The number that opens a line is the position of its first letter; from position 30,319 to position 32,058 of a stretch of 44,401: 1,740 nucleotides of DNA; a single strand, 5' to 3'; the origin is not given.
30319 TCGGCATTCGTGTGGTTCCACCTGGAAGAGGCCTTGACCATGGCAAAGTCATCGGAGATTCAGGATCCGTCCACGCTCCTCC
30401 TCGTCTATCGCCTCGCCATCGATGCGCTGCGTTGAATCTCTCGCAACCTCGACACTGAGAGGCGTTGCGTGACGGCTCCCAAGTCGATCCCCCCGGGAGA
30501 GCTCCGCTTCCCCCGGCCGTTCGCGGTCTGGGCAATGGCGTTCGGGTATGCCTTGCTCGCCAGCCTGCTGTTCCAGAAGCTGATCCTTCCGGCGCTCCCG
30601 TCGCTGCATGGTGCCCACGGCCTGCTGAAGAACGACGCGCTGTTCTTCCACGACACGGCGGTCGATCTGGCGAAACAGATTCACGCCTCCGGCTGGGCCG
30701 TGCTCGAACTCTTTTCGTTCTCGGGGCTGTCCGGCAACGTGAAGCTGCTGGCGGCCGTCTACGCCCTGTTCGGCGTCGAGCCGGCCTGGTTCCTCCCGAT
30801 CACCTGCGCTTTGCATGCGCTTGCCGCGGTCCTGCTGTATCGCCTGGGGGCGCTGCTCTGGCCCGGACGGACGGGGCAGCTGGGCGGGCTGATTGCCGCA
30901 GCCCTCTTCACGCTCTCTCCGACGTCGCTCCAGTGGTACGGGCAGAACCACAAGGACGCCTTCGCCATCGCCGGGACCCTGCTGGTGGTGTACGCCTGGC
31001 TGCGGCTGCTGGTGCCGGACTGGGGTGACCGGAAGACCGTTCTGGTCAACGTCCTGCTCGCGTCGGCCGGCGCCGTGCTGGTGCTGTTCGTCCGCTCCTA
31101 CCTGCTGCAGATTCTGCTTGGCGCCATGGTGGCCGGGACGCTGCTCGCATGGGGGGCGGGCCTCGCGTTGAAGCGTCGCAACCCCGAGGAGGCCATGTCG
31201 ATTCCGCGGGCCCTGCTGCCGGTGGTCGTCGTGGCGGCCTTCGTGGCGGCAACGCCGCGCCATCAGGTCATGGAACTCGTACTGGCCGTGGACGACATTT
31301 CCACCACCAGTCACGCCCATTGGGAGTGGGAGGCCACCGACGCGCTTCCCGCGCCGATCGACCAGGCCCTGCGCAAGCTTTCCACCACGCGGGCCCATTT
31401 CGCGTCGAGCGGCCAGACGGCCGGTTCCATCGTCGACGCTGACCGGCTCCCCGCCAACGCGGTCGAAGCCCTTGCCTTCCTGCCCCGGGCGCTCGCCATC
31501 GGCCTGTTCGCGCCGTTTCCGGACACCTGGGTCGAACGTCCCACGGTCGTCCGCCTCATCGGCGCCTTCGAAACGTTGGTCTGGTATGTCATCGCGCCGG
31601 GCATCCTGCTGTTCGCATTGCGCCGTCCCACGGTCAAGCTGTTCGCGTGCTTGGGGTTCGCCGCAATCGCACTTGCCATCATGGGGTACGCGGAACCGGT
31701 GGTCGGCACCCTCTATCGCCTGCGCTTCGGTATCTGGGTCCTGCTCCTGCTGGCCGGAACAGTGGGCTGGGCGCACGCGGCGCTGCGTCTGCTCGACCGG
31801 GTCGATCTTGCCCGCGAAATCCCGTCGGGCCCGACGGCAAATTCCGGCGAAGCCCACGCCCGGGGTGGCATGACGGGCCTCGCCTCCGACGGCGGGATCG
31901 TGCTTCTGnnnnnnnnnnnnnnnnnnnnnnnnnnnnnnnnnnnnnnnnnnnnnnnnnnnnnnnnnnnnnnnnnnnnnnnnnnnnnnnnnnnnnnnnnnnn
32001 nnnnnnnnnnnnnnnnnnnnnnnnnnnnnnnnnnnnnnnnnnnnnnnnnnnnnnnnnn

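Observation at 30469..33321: Polytopic membrane domain fused in-frame to a MurJ/MviN-type flippase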

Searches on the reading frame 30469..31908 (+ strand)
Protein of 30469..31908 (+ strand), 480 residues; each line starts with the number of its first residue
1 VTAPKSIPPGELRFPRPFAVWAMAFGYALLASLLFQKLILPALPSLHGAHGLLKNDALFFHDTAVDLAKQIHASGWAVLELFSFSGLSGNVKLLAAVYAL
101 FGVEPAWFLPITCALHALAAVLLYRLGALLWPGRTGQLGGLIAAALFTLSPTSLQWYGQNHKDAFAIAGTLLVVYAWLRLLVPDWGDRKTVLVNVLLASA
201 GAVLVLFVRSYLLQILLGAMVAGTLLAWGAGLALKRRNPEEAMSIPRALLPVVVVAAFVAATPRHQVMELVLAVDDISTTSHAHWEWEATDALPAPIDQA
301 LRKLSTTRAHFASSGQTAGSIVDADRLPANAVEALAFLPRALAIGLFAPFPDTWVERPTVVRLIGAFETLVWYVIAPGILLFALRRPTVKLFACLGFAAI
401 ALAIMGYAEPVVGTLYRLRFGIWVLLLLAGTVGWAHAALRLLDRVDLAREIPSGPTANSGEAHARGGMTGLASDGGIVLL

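Call 9: search_protein_families(library=pfam, proteins=[window:30469-31908:+], max_evalue=10)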
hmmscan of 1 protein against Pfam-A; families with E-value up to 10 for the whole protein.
window:30469-31908:+ (480 aa): 0 families
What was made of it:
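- On PMT_2 (Pfam PF13231; ArnT-like): No Pfam hit for aa 1-480 even at E <= 10 (call 9).
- On Wzy / WaaL / PglL (Wzy_C PF04932; GT-C class B): No Pfam hit (call 9).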

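Call 32: search_solved_structures(query=A2, max_evalue=10, show_alignments=2)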
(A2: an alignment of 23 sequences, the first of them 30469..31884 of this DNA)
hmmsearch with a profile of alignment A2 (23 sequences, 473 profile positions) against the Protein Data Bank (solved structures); distinct sequences matched with E-value up to 10: 0.
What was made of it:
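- A profile of it finds no PDB sequence (call 32).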

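Call 36: find_homologous_proteins(query=A2, max_evalue=0.001)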
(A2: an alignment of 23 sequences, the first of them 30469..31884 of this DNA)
Query A2 (23 sequences) (472 aa, profile of the alignment): 10 proteins with E <= 0.001 among 8000 candidates.
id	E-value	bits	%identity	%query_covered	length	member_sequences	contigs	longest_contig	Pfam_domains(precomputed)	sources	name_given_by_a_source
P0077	2.2e-165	569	43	97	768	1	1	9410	PF03023.20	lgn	-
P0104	1.1e-164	567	45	90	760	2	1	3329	PF03023.20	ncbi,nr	ncbi:MAG TPA: lipid II flippase MurJ, partial [Burkholderiales bacterium]|nr:lipid II flippase MurJ 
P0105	2.3e-152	526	45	81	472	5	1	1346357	-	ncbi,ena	-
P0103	3.1e-150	519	39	96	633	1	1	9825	-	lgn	-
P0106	4.8e-130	452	30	89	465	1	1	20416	-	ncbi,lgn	-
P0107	3.8e-89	318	33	92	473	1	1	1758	-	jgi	-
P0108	8.8e-85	303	29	89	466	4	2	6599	-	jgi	-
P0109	1.3e-34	138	28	25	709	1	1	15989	PF14559.13,PF13414.13,PF17874.8,PF00515.35,PF13424.13,PF13176.13,PF13432.13,PF13428.13,PF13181.13,PF07719.24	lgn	-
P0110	4.6e-11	60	29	26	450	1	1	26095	PF13231.13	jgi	jgi:4-amino-4-deoxy-L-arabinose transferase-like glycosyltransferase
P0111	1.4e-9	55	26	28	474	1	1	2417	PF13231.13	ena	-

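Call 42: search_protein_families(library=pfam, proteins=[P0110, P0111, P0109, P0106, P0107, P0108], max_evalue=1)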
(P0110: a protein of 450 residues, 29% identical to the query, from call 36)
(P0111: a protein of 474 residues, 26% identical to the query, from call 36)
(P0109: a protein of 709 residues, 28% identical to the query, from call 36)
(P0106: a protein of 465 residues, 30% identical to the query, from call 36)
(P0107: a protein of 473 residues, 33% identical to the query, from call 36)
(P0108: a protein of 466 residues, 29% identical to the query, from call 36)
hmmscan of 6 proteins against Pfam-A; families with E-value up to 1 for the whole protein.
P0110 (450 aa): 2 families
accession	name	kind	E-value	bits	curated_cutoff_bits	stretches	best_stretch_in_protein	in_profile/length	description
PF13231.12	PMT_2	-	3.2e-11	44.1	26.1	1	118-265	6-151/160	Dolichyl-phosphate-mannose-protein mannosyltransferase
PF02366.24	PMT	-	0.00015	21.9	22.7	1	130-251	79-204/245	Dolichyl-phosphate-mannose-protein mannosyltransferase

P0111 (474 aa): 2 families
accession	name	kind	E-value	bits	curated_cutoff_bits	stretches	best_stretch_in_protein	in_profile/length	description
PF13231.12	PMT_2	-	7.2e-07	30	26.1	1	117-266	6-153/160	Dolichyl-phosphate-mannose-protein mannosyltransferase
PF02366.24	PMT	-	0.00035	20.6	22.7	1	130-257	80-212/245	Dolichyl-phosphate-mannose-protein mannosyltransferase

P0109 (709 aa): 26 families (the best 25 are shown)
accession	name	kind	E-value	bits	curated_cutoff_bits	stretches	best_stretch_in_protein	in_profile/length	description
PF07719.23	TPR_2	-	2.1e-15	55.9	27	3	402-433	1-32/34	Tetratricopeptide repeat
PF00515.34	TPR_1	-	1e-12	47.7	27.8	2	402-431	1-30/34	Tetratricopeptide repeat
PF13414.12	TPR_11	-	1.8e-11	44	26.8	2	375-415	1-41/42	TPR repeat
PF13181.12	TPR_8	-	6.3e-11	42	25.7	2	402-431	1-30/34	Tetratricopeptide repeat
PF13432.12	TPR_16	-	1.1e-09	39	32.7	2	375-428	4-57/65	Tetratricopeptide repeat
PF14559.12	TPR_19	-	5.7e-08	33.4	25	2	299-344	2-47/68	Tetratricopeptide repeat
PF13428.12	TPR_14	-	3.5e-06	27.6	23.5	3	291-331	4-44/44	Tetratricopeptide repeat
PF13424.12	TPR_12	-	4.4e-06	27.2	30.1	2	368-430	10-73/77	Tetratricopeptide repeat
PF17874.7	TPR_MalT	-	5.1e-06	26.4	45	1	291-450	43-209/336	MalT-like TPR region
PF13176.12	TPR_7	-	9.3e-06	25.8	27.9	1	404-428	1-25/36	Tetratricopeptide repeat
PF13431.12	TPR_17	-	0.0003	21.3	24.4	1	391-422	2-33/34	Tetratricopeptide repeat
PF13374.12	TPR_10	-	0.00048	20.5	27.5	1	406-430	6-30/42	Tetratricopeptide repeat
PF24575.1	TPR_Slam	-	0.00087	20.1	35.2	1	276-341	35-100/104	Surface lipoprotein assembly modifier, N-terminal TPR repeats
PF23914.1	TPR_CcmH_CycH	-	0.0028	17.9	42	1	302-356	101-155/158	Cytochrome c-type biogenesis protein H TPR domain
PF13231.12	PMT_2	-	0.0031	18.2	26.1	1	123-246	18-134/160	Dolichyl-phosphate-mannose-protein mannosyltransferase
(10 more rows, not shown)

P0106 (465 aa): 0 families

P0107 (473 aa): 0 families

P0108 (466 aa): 0 families

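Call 43: predict_structure(alignment_id=A3)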
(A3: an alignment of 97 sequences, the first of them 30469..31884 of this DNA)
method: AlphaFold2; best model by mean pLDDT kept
length: 472 residues; sequences in the alignment: 97
mean_pLDDT: 88.5   pTM: 0.91
mean pLDDT of the five models: 88.5, 87.5, 87.2, 87.2, 86.7
residues with pLDDT >= 90: 311; 70-90: 113; 50-70: 42; < 50: 6
segments of 3 or more residues with pLDDT < 50: 1-4
pLDDT, mean of each block of 10 residues (from residue 1): 50 89 97 91 70 69 95 95 79 95 94 96 98 97 96 78 91 97 83 97 94 96 96 92 88 97 79 80 90 95 94 85 93 97 89 75 86 96 97 98 96 90 97 97 88 62 58 66
secondary structure, 60 per line:
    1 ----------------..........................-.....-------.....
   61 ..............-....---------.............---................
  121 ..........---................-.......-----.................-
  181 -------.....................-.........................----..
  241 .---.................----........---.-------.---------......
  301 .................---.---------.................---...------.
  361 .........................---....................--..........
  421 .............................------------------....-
elements in order: H17-42 H44-48 H56-74 H76-79 H89-101 H105-130 H134-149 H151-157 H163-179 H188-208 H210-234 H245-261 H266-273 H295-317 H331-347 H360-385 H389-408 H412-449 H468-471
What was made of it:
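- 30469..31800 (+): N-terminal GT-C class-A glycosyltransferase domain (aa 1-444). I infer about 10 TM helices with both ends in the cytoplasm. AF2 model has pLDDT 88.5 and pTM 0.91 (call 43).
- On GT-C glycosyltransferases, class A: EL1 spans aa 43-104 with helices 56-74 and 76-79 (call 43).
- AF2 model with pLDDT 88.5 and pTM 0.91 (call 43).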

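Call 47: fold_search(model_id=the predicted structure, library=pdb)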
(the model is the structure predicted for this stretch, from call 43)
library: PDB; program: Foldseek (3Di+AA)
matches with E <= 10: 322; with E <= 0.001: 4
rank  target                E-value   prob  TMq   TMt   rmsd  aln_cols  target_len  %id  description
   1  9n9j_I                4.8e-05  1.00  0.48  0.34  13.7       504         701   12  Structure of a GRP94 folding intermediate engaged with a CCDC134- and FKBP11-bound secretory translocon (released 2025-11-19)
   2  8b6l_I                6.1e-05  1.00  0.45  0.33  13.5       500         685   13  Subtomogram average of the human Sec61-TRAP-OSTA-translocon (released 2022-12-07)
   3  6s7t_A                2.4e-04  1.00  0.46  0.33  12.7       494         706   12  Cryo-EM structure of human oligosaccharyltransferase complex OST-B (released 2019-12-18)
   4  6s7o_A                7.1e-04  1.00  0.47  0.36  14.0       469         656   13  Cryo-EM structure of human oligosaccharyltransferase complex OST-A (released 2019-12-18)
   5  8pn9_A                1.3e-03  1.00  0.48  0.36  12.7       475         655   13  Structure of human oligosaccharyltransferase OST-A complex bound to NGI-1 (released 2024-05-08)
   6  8age_A                2.7e-03  1.00  0.45  0.35   9.8       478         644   11  Structure of yeast oligosaccharylransferase complex with acceptor peptide bound (released 2022-12-07)
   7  7e9s_A                2.7e-03  1.00  0.48  0.28  13.4       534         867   15  Archaeal oligosaccharyltransferase AglB from Archaeoglobus fulgidus in complex with an inhibitory peptide and a dolich (released 2021-09-08)
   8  7zlg_A                3.5e-03  1.00  0.47  0.35  11.8       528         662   10  Cryo-EM structure of C-mannosyltransferase CeDPY19, in complex with acceptor peptide and bound to CMT2-Fab and anti-Fa (released 2023-01-11)
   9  7zlh_A                3.8e-03  1.00  0.44  0.34  13.4       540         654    9  Cryo-EM structure of C-mannosyltransferase CeDPY19, in apo state, bound to CMT2-Fab and anti-Fab nanobody (released 2023-01-11)
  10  6ezn_F                4.0e-03  1.00  0.45  0.34  14.6       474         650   11  Cryo-EM structure of the yeast oligosaccharyltransferase (OST) complex (released 2018-01-17)
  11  6ftg_5                4.5e-03  1.00  0.48  0.37  13.3       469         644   13  Subtomogram average of OST-containing ribosome-translocon complexes from canine rough microsomal membranes (released 2018-03-21)
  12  8agb_A                8.3e-03  1.00  0.46  0.36  12.2       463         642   11  Structure of yeast oligosaccharylransferase complex with lipid-linked oligosaccharide bound (released 2022-12-07)
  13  8if8_C                8.3e-03  0.98  0.29  0.24  18.6       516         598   16  Arabinosyltransferase AftA (released 2023-05-31)
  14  7zli_A                1.1e-02  1.00  0.44  0.33  16.4       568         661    9  Cryo-EM structure of C-mannosyltransferase CeDPY19, in complex with Dol25-P-Man and bound to CMT2-Fab and anti-Fab nan (released 2023-01-11)
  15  5f15                  1.7e-02  0.98  0.32  0.29  20.4       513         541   16  Crystal Structure of ArnT from Cupriavidus metallidurans bound to Undecaprenyl phosphate (released 2016-02-17)
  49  7tpg_B                8.4e-01  0.16  0.22  0.24  18.8       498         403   13  Single-Particle Cryo-EM Structure of the WaaL O-antigen ligase in its ligand bound state (released 2022-04-06)
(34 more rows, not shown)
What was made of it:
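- On GT-C glycosyltransferases, class A: Probability is 0.91-1.0, best E = 4.8e-5 and TMq is 0.43-0.48 for the best hits (call 47).
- On Wzy / WaaL / PglL (Wzy_C PF04932; GT-C class B): WaaL 7tpg gives Foldseek probability 0.16 and TM 0.22 (call 47).
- Foldseek TM-scores are moderate (0.45-0.48) with large rmsd (call 47). PIG-U (9ub7_B) is among the structural matches (call 47).
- Tried and rejected: The N-domain had to be modelled and searched separately (calls 43, 47). Rejected (call 47).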

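Call 56: search_protein_families(library=ncbifam, proteins=[P0110, window:30469-31884:+], max_evalue=0.01)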
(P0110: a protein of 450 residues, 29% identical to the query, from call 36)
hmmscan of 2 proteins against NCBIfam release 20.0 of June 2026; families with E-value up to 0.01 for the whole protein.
P0110 (450 aa): 2 families
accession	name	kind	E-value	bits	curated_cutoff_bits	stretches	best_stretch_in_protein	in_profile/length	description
TIGR03663.1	TIGR03663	subfamily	0.00046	19.3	126.25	1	119-222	56-157/435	flippase activity-associated protein Agl23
TIGR04154.1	archaeo_STT3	subfamily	0.0042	15.5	450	1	133-200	95-164/831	oligosaccharyl transferase, archaeosortase A system-associated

window:30469-31884:+ (472 aa): 0 families
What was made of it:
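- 30469..31800 (+): There is no direct Pfam or NCBIfam hit (calls 9, 56).
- The N-domain does not hit PMT_2 or any Pfam/NCBIfam model directly (calls 9, 56).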

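Call 74: search_protein_representatives(protein=window:30469-31884:+)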
Query: 472 residues. Proteins with E-value up to 0.001 (for the whole library): 1326; up to 1e-10: 838; up to 1e-30: 234. The best 150 are listed.
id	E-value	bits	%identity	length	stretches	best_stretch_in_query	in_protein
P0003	4.6e-194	661.9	67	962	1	9-472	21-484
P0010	3.0e-121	421.9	49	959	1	16-469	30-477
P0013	8.6e-114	397.3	45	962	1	13-464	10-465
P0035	3.3e-102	359.1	48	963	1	13-446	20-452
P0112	1.4e-101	357.0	43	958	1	15-452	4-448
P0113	2.6e-101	356.1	43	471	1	20-444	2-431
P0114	3.9e-101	355.5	43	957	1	11-447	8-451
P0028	2.4e-100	352.9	45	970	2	13-265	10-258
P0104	1.8e-99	350.1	48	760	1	32-444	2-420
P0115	5.5e-99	348.5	46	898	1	27-440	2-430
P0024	2.5e-97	343.0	46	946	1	16-470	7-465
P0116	7.7e-97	341.4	42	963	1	18-461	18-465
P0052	2.3e-96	339.8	42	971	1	14-447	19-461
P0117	3.5e-96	339.2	42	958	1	4-444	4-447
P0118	6.0e-96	338.5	44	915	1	43-442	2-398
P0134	5.5e-81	289.1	40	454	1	16-436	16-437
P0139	6.9e-78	278.9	35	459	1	19-436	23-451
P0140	1.4e-77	277.9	35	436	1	17-440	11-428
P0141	1.7e-77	277.6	34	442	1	19-436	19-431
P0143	1.0e-76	275.0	39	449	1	16-436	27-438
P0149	4.2e-75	269.7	38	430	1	25-445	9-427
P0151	2.1e-74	267.4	36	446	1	17-440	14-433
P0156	3.5e-72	260.1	43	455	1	20-436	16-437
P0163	2.6e-70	253.9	39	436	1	15-436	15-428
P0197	3.0e-57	210.8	31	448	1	19-436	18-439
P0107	1.3e-41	159.3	35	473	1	14-446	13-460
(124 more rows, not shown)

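Call 76: find_encoding_contigs(protein=P0140, flank=8000, max_places=2)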
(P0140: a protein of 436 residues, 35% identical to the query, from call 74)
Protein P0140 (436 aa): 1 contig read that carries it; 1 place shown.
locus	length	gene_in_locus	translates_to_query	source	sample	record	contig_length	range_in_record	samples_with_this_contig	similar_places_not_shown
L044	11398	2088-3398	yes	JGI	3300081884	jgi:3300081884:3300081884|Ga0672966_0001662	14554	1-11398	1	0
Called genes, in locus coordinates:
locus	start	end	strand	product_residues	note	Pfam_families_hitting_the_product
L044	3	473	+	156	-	PF00067:p450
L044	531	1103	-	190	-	-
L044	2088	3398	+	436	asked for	-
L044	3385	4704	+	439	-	PF01943:Polysacc_synt, PF13440:Polysacc_synt_3, PF01554:MatE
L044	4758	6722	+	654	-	PF01757:Acyl_transf_3, PF19040:SGNH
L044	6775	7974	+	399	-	PF13439:Glyco_transf_4, PF13579:Glyco_trans_4_4, PF00534:Glycos_transf_1, PF13692:Glyco_trans_1_4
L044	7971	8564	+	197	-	PF02397:Bac_transf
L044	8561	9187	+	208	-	PF17836:PglD_N, PF25087:GMPPB_C (faint), PF00132:Hexapep (weak)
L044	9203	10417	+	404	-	PF01041:DegT_DnrJ_EryC1, PF01212:Beta_elim_lyase (weak)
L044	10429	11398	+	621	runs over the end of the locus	PF13727:CoA_binding_3, PF04321:RmlD_sub_bind, PF08659:KR (faint), PF01073:3Beta_HSD (weak), PF01370:Epimerase, PF02719:Polysacc_synt_2, PF07993:NAD_binding_4 (faint), PF16363:GDP_Man_Dehyd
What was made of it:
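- Closest known: Wzx/Wzy/WaaL. Same: In L044 the GT-C gene directly precedes and overlaps the cluster's wzx-type flippase gene (call 76); reading this as the slot usually held by wzy is my inference.
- GT-C overlapping a Wzx-type flippase gene (L044; call 76) They have only PglC/D/E/F, one GT4 and an acyltransferase (call 76). The N-domain also exists on its own next to Wzx-type flippases (call 76).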
